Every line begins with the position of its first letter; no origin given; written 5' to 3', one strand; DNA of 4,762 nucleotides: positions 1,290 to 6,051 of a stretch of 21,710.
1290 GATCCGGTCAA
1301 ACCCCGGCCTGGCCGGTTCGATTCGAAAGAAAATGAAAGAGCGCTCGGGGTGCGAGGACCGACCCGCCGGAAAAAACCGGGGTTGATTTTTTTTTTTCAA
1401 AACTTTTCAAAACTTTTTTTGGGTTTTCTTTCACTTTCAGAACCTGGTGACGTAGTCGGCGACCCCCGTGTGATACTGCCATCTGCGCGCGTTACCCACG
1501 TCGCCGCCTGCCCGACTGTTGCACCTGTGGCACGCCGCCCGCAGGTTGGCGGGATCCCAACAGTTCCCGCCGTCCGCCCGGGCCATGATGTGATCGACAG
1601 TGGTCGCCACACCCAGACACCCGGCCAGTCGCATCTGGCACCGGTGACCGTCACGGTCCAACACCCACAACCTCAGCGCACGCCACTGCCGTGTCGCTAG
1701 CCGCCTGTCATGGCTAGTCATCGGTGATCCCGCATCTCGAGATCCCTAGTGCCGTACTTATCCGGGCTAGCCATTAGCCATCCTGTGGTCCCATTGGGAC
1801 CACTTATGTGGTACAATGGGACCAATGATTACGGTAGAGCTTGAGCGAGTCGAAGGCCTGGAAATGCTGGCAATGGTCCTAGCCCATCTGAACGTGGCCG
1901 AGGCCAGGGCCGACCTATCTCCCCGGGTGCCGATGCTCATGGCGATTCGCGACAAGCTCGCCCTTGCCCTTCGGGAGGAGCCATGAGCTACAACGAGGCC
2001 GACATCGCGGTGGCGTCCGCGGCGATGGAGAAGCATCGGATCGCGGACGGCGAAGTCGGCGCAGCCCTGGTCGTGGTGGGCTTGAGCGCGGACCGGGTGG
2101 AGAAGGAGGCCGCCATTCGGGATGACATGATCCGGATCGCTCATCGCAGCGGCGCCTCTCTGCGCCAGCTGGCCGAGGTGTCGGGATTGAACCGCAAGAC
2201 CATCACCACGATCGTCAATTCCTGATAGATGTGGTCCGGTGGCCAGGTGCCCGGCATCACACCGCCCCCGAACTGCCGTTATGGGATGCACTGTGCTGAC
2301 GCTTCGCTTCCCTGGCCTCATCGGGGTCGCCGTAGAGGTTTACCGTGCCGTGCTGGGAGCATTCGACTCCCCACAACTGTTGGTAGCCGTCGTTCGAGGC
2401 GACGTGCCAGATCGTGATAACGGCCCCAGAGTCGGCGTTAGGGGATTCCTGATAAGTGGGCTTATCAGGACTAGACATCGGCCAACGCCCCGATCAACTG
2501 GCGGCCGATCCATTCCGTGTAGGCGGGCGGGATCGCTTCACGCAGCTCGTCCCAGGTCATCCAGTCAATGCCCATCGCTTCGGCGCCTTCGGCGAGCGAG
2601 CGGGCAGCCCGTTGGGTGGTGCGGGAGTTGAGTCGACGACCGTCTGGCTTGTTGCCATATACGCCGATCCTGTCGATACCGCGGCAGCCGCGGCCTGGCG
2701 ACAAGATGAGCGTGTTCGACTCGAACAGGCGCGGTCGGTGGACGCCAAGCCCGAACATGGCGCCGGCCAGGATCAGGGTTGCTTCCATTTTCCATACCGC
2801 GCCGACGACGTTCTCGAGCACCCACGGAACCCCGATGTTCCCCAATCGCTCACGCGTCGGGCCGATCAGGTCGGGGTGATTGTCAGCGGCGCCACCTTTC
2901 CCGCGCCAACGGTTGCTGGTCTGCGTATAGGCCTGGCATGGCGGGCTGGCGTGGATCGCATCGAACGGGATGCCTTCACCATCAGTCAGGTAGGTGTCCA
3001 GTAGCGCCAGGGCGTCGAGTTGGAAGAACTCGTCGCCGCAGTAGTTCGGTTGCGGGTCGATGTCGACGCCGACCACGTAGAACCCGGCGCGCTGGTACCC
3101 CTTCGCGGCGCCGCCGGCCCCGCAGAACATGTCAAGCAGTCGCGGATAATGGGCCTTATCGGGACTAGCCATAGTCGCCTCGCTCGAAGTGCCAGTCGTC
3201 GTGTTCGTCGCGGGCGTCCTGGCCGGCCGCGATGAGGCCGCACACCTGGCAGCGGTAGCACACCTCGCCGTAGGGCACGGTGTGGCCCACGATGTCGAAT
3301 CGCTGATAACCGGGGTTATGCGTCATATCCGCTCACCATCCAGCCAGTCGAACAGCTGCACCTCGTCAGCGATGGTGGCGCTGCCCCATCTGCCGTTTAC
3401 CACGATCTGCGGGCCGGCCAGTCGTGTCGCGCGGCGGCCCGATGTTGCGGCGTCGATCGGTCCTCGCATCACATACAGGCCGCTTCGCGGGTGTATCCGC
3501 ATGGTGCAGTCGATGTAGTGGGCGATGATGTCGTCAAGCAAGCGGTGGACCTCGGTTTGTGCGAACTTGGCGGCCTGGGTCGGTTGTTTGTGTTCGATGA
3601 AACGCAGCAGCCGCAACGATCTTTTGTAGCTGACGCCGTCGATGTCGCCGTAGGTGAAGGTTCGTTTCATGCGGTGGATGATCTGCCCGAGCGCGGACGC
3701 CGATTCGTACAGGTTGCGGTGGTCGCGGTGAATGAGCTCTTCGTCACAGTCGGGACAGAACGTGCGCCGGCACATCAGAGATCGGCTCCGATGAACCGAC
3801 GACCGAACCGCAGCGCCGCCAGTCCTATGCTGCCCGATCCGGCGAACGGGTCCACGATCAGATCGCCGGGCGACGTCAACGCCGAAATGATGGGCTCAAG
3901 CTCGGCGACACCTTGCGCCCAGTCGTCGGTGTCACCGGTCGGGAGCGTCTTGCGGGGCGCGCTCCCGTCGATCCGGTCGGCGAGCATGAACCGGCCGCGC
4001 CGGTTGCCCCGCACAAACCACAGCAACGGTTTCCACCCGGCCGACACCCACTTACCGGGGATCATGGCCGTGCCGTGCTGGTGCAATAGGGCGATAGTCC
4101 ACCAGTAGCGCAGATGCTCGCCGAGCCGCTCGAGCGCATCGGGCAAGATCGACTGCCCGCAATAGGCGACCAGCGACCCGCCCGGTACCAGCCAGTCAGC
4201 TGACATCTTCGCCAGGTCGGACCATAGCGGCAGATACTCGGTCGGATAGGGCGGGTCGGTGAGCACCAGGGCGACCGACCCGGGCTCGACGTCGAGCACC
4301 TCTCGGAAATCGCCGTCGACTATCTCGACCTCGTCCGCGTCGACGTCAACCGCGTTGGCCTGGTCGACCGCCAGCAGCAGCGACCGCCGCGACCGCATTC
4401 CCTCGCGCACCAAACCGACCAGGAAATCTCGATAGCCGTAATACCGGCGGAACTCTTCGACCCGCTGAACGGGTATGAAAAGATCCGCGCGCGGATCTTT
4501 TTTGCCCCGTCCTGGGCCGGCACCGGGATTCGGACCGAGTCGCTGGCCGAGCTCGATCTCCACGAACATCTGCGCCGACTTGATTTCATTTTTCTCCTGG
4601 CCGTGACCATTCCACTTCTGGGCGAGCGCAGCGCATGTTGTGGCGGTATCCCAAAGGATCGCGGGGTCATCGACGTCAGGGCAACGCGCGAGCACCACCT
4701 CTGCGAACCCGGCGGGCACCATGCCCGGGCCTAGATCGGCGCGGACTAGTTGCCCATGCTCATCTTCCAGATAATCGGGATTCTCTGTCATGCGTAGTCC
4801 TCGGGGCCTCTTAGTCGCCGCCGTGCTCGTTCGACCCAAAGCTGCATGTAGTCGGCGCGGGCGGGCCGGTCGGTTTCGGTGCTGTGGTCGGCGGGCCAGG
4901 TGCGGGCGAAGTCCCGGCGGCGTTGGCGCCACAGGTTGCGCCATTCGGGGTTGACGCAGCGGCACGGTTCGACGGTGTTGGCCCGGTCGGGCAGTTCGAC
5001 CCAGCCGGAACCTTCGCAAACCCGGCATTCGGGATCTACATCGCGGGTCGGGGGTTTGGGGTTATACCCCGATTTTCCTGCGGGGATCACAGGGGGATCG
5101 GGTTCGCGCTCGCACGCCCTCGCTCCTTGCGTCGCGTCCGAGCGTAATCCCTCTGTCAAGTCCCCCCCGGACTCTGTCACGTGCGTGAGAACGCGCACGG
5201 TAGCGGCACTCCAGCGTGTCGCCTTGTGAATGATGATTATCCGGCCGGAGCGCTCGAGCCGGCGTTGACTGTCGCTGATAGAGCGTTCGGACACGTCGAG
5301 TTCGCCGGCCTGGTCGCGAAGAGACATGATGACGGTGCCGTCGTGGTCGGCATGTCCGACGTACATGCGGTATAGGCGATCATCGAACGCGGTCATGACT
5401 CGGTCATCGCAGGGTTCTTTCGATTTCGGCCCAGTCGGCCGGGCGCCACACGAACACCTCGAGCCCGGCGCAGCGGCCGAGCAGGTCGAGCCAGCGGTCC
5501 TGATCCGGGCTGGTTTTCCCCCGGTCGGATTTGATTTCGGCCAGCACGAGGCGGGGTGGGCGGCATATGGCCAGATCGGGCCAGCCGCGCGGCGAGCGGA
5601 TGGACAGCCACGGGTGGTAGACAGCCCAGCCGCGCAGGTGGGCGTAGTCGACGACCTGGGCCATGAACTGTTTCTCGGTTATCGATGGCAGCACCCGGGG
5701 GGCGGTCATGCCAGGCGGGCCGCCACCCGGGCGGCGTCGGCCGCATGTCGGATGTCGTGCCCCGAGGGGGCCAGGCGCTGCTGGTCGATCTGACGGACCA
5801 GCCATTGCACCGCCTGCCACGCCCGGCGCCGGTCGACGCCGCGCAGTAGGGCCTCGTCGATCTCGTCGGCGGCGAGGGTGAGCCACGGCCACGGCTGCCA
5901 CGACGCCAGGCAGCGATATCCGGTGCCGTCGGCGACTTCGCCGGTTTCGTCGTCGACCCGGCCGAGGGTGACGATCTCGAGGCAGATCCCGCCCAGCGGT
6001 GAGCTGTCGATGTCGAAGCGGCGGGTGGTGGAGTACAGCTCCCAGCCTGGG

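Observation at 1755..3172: Conserved box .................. embedded in three (plus one partial) minus-strand start sites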

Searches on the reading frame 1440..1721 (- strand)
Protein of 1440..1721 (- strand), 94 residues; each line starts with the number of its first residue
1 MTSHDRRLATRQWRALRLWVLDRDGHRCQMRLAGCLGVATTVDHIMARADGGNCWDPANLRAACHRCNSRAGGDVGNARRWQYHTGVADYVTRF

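Call 12: search_protein_families(library=pfam, proteins=[window:1440-1721:-], max_evalue=0.01)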
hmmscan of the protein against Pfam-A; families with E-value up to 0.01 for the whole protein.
window:1440-1721:- (94 aa): 2 families
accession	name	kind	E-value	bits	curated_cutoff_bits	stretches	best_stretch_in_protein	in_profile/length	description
PF01844.29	HNH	-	1.6e-06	28.6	21.4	1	38-71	12-44/47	HNH endonuclease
PF14279.12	HNH_5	-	1.5e-05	25.3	27.5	1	41-75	14-47/56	HNH endonuclease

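Call 13: search_protein_families(library=phrogs, proteins=[window:1440-1721:-], max_evalue=0.01)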
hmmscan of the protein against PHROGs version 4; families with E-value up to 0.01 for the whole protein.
window:1440-1721:- (94 aa): 29 families (the best 25 are shown)
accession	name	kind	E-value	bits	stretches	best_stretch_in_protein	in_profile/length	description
phrog_333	-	DNA, RNA and nucleotide metabolism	1.3e-17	65.3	1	4-83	12-90/138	HNH endonuclease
phrog_144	-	DNA, RNA and nucleotide metabolism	1.2e-15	58.6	1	4-74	63-135/175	HNH endonuclease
phrog_589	-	DNA, RNA and nucleotide metabolism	1.1e-13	52.3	1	3-71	69-138/179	HNH endonuclease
phrog_2323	-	DNA, RNA and nucleotide metabolism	5.6e-13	49.8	1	4-71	15-83/113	HNH endonuclease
phrog_5718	-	DNA, RNA and nucleotide metabolism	1.1e-09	38.9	1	10-76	113-178/394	HNH endonuclease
phrog_14314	-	DNA, RNA and nucleotide metabolism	7.5e-09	37.3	1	15-69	6-59/252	HNH endonuclease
phrog_119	-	DNA, RNA and nucleotide metabolism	3.8e-08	33.6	1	7-71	185-254/443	HNH endonuclease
phrog_4581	-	head and packaging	4.6e-08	33.9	1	10-84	50-121/395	terminase small subunit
phrog_7785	-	DNA, RNA and nucleotide metabolism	1.2e-07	32.8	1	18-74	63-114/147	HNH endonuclease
phrog_5956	-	DNA, RNA and nucleotide metabolism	1.2e-07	32.5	1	4-70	38-106/138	HNH endonuclease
phrog_9545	-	DNA, RNA and nucleotide metabolism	2.2e-07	31.8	1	6-74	95-167/206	HNH endonuclease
phrog_2214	-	DNA, RNA and nucleotide metabolism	2.2e-07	31.3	1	6-72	177-237/429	HNH endonuclease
phrog_338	-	DNA, RNA and nucleotide metabolism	1.3e-06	29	1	10-72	194-260/340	HNH endonuclease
phrog_30443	-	DNA, RNA and nucleotide metabolism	2.4e-05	25.7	1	6-75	42-108/121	HNH endonuclease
phrog_16726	-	DNA, RNA and nucleotide metabolism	2.4e-05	25.2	1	15-75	83-144/308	HNH endonuclease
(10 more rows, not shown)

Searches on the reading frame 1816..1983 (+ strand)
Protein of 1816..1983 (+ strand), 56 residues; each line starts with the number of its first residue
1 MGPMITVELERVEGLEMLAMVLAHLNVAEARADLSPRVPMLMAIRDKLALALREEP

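Call 12: search_protein_families(library=pfam, proteins=[window:1816-1983:+], max_evalue=0.01)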
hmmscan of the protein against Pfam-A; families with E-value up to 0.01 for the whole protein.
window:1816-1983:+ (56 aa): 0 families

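Call 13: search_protein_families(library=phrogs, proteins=[window:1816-1983:+], max_evalue=0.01)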
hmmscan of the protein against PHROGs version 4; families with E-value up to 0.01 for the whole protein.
window:1816-1983:+ (56 aa): 0 families

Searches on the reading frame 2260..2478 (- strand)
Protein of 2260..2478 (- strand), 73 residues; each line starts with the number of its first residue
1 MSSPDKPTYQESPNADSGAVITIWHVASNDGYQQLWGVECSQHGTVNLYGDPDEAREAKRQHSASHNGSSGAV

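Call 12: search_protein_families(library=pfam, proteins=[window:2260-2478:-], max_evalue=0.01)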
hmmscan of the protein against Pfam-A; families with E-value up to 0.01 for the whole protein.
window:2260-2478:- (73 aa): 0 families

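Call 13: search_protein_families(library=phrogs, proteins=[window:2260-2478:-], max_evalue=0.01)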
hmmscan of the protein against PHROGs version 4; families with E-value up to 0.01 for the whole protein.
window:2260-2478:- (73 aa): 0 families

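Call 52: search_protein_families(library=ncbifam, proteins=[window:2260-2478:-], max_evalue=0.01)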
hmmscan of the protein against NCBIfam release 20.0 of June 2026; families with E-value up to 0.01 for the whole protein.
window:2260-2478:- (73 aa): 0 families

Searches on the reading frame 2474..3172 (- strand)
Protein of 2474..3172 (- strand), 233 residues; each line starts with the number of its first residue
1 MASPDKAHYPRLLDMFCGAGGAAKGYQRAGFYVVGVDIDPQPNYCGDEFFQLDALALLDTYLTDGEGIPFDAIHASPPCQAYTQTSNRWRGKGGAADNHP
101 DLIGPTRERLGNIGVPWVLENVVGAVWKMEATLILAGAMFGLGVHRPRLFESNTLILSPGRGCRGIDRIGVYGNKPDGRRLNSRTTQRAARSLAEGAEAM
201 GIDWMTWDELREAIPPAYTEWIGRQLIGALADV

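Call 12: search_protein_families(library=pfam, proteins=[window:2474-3172:-], max_evalue=0.01)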
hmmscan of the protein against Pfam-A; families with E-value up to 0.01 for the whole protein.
window:2474-3172:- (233 aa): 2 families
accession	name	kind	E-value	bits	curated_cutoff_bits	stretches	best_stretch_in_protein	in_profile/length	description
PF00145.23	DNA_methylase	-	2.5e-06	27.6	22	1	11-87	2-79/324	C-5 cytosine-specific DNA methylase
PF09445.16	Methyltransf_15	-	0.001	19.1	22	1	11-45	3-37/165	RNA cap guanine-N2 methyltransferase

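Call 13: search_protein_families(library=phrogs, proteins=[window:2474-3172:-], max_evalue=0.01)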
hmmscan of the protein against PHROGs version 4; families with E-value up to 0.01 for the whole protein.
window:2474-3172:- (233 aa): 4 families
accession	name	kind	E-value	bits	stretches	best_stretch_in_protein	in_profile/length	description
phrog_363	-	other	2.6e-36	126.4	1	3-227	47-215/327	DNA methyltransferase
phrog_116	-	other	4e-08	33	1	9-98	207-296/779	DNA methyltransferase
phrog_757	-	other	1e-06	29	1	8-127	13-133/247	DNA methyltransferase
phrog_5999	-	other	1.8e-05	25.7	1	12-91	5-90/109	DNA methyltransferase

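Call 52: search_protein_families(library=ncbifam, proteins=[window:2474-3172:-], max_evalue=0.01)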
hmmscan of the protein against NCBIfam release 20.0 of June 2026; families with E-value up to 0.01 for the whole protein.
window:2474-3172:- (233 aa): 1 family
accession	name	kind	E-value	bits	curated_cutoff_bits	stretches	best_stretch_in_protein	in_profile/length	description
TIGR00675.1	dcm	superfamily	0.0015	18.3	100.65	1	13-98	2-85/329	DNA (cytosine-5-)-methyltransferase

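Call 67: find_homologous_proteins(query=window:2474-3172:-, max_evalue=1e-10)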
Query window:2474-3172:- (233 aa): 8000 proteins with E <= 1e-10 among 8000 candidates; the best 120 are listed.
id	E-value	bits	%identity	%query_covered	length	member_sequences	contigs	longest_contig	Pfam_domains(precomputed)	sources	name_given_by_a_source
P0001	4.5e-148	510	100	94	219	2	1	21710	-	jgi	jgi:DNA (cytosine-5)-methyltransferase 1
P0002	5.1e-93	329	68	94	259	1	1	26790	PF00145.24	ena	-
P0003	1.1e-89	318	66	95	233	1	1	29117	PF00145.24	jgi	jgi:DNA (cytosine-5)-methyltransferase 1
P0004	7.0e-88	313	66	95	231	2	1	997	PF00145.24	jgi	jgi:DNA (cytosine-5)-methyltransferase 1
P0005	4.1e-86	307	66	93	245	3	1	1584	-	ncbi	-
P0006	8.2e-86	306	63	94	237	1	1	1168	PF00145.24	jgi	jgi:DNA (cytosine-5)-methyltransferase 1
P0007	1.5e-84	302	65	95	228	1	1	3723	-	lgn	-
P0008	2.8e-84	301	64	93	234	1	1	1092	-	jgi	jgi:DNA (cytosine-5)-methyltransferase 1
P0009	5.0e-84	300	66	96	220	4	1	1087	-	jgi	-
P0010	1.0e-81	292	64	95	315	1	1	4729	-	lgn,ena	-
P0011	2.1e-81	291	63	95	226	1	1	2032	PF00145.24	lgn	-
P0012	5.5e-81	290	59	97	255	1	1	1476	-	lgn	-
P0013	8.0e-81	289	61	95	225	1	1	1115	PF00145.24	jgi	jgi:DNA (cytosine-5)-methyltransferase 1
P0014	1.4e-80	289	65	95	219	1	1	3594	-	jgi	jgi:DNA (cytosine-5)-methyltransferase 1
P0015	1.5e-80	289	66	96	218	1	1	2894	-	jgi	jgi:DNA (cytosine-5)-methyltransferase 1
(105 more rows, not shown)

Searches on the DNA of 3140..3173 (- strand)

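Call 77: search_dna_similar(query=window:3140-3173:-, collection=phages, mode=distant, max_evalue=10, max_rows=25)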
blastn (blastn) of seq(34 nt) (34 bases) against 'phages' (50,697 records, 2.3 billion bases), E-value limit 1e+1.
Records with a match: 10; places in all: 10; records where one place covers at least 80% of the query: 0.
Best place of each record, by identity: 80-90% 10.
By first word of the organism name: Salmonella 10.
By host as written in the record: Salmonella enterica subsp. enterica serovar Enteritidis PT1 4; Salmonella enterica serotype Dublin 3246 2; Salmonella sp. sym26ys 2; Salmonella enterica subsp. enterica serovar Kentucky 1; Salmonella enterica subsp. enterica serovar Enteritidis L2-179 1.
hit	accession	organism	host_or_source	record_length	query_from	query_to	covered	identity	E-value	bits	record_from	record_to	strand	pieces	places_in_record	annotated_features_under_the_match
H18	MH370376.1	Salmonella phage S126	Salmonella enterica serotype Dublin 3246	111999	1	27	79%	88.9%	4e+0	33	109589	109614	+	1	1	hypothetical protein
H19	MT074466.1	Salmonella phage atrejo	Salmonella enterica subsp. enterica ...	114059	1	27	79%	88.9%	4e+0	33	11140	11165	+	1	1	hypothetical protein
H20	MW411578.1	Salmonella phage SP_Thor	Salmonella sp. sym26ys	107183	1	27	79%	88.9%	4e+0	33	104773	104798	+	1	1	hypothetical protein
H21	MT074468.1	Salmonella phage rutana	Salmonella enterica subsp. enterica ...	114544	1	27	79%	88.9%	4e+0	33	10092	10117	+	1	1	hypothetical protein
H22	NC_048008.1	Salmonella phage S126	Salmonella enterica serotype Dublin 3246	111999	1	27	79%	88.9%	4e+0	33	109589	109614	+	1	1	hypothetical protein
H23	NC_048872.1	Salmonella phage atrejo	Salmonella enterica subsp. enterica ...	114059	1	27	79%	88.9%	4e+0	33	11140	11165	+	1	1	hypothetical protein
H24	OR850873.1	Salmonella phage S.Kent 1-2-1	Salmonella enterica subsp. enterica ...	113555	1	27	79%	88.9%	4e+0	33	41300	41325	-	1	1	record has no annotation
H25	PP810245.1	Salmonella phage PMBT22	Salmonella enterica subsp. enterica ...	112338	1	27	79%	88.9%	4e+0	33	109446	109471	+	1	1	hypothetical protein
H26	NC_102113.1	Salmonella phage rutana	Salmonella enterica subsp. enterica ...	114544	1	27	79%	88.9%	4e+0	33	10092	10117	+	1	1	hypothetical protein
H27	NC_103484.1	Salmonella phage SP_Thor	Salmonella sp. sym26ys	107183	1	27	79%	88.9%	4e+0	33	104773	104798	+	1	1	hypothetical protein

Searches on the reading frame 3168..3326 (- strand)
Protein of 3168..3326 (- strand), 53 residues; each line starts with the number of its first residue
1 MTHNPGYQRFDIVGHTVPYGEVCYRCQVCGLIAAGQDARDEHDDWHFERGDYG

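Call 12: search_protein_families(library=pfam, proteins=[window:3168-3326:-], max_evalue=0.01)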
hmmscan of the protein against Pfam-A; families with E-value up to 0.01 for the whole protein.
window:3168-3326:- (53 aa): 1 family
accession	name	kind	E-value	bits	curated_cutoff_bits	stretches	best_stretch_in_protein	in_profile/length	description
PF21349.2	RUBY_RBDX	-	0.0087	15.9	26.5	0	24-38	1-15/30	Rubrerythrin, rubredoxin-like domain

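Call 13: search_protein_families(library=phrogs, proteins=[window:3168-3326:-], max_evalue=0.01)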
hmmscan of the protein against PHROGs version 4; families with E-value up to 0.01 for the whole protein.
window:3168-3326:- (53 aa): 1 family
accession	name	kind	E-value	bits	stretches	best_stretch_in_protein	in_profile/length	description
phrog_5200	-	DNA, RNA and nucleotide metabolism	0.0068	17.4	1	11-51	29-67/154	HNH endonuclease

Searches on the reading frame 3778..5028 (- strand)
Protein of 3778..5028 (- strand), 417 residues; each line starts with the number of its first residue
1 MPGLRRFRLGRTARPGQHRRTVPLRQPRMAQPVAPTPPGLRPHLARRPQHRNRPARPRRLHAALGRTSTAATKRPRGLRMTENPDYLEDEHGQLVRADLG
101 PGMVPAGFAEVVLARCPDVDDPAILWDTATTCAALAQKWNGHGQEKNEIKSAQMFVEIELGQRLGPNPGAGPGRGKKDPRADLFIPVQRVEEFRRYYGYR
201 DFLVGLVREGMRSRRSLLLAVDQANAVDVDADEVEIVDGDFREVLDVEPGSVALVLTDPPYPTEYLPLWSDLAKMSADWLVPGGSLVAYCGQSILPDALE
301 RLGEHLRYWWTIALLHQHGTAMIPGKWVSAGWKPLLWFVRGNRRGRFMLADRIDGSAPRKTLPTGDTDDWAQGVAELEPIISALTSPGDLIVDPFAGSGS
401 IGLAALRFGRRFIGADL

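Call 12: search_protein_families(library=pfam, proteins=[window:3778-4791:-], max_evalue=0.01)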
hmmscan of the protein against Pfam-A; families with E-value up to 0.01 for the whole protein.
window:3778-4791:- (338 aa): 4 families
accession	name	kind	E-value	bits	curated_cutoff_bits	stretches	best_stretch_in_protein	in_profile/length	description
PF01555.25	N6_N4_Mtase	-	2.2e-12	47.9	26.7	1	297-337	170-210/221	DNA methylase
PF01170.24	UPF0020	-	0.0018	18.5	22.3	0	307-324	27-44/197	RMKL-like, methyltransferase domain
PF02086.21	MethyltransfD12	-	0.0019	18.4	22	0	308-337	20-49/253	D12 class N6 adenine-specific DNA methyltransferase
PF03602.21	Cons_hypoth95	-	0.0059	16.7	24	0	311-327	44-60/182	Conserved hypothetical protein 95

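Call 13: search_protein_families(library=phrogs, proteins=[window:3778-4791:-], max_evalue=0.01)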
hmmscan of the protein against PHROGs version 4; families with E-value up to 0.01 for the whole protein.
window:3778-4791:- (338 aa): 12 families
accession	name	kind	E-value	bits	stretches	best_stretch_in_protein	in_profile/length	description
phrog_67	-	other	6.1e-23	82.8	1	149-338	118-331/743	DNA methyltransferase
phrog_3008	-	other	5.8e-10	39.8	1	298-338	159-199/244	DNA methyltransferase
phrog_498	-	other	1.9e-07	31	1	299-338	369-408/633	DNA methyltransferase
phrog_6952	-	other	1.1e-06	29.6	1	298-338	123-163/181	DNA methyltransferase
phrog_18293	-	other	2.2e-05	25.4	1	296-337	53-94/119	methyltransferase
phrog_6025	-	other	0.0011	19.6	1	150-186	7-44/192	DNA methyltransferase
phrog_10183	-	other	0.0015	17.9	0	311-338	118-145/889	DNA methyltransferase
phrog_56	-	other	0.0017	18.7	0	297-338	77-116/647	DNA methyltransferase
phrog_23148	-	unknown function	0.002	19.2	1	293-337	89-133/165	-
phrog_12517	-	unknown function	0.0023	18.2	0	307-338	104-135/316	-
phrog_8769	-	other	0.0041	18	0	306-336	9-39/71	methyltransferase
phrog_16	-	DNA, RNA and nucleotide metabolism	0.0075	15.5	1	301-338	860-897/986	DNA helicase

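Call 48: search_protein_families(library=pfam, proteins=[window:3778-5028:-], max_evalue=0.001)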
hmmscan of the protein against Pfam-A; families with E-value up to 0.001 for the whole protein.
window:3778-5028:- (417 aa): 1 family
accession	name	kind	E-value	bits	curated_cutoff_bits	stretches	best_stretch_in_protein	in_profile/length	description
PF01555.25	N6_N4_Mtase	-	4e-12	47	26.7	1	376-416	170-210/221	DNA methylase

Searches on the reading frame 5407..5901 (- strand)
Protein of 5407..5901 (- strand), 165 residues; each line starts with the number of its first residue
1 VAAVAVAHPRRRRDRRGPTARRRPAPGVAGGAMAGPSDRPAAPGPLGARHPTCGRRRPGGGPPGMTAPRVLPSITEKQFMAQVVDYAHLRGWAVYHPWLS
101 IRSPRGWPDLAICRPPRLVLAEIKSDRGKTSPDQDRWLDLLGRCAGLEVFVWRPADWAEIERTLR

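Call 48: search_protein_families(library=pfam, proteins=[window:5407-5901:-], max_evalue=0.001)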
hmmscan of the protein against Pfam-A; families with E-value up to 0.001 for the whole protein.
window:5407-5901:- (165 aa): 1 family
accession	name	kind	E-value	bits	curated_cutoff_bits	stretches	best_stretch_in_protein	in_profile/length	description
PF08774.17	VRR_NUC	-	0.00067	20.1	23.8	1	105-151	62-111/116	VRR-NUC domain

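Call 50: search_protein_families(library=phrogs, proteins=[window:5407-5901:-], max_evalue=0.001)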
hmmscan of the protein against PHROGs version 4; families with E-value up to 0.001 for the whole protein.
window:5407-5901:- (165 aa): 2 families
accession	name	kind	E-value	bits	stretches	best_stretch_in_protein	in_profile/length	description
phrog_93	-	DNA, RNA and nucleotide metabolism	1.3e-11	44.9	1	73-158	351-434/613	endonuclease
phrog_5702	-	DNA, RNA and nucleotide metabolism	6.6e-07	30.2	1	104-155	4-56/70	Holliday junction resolvase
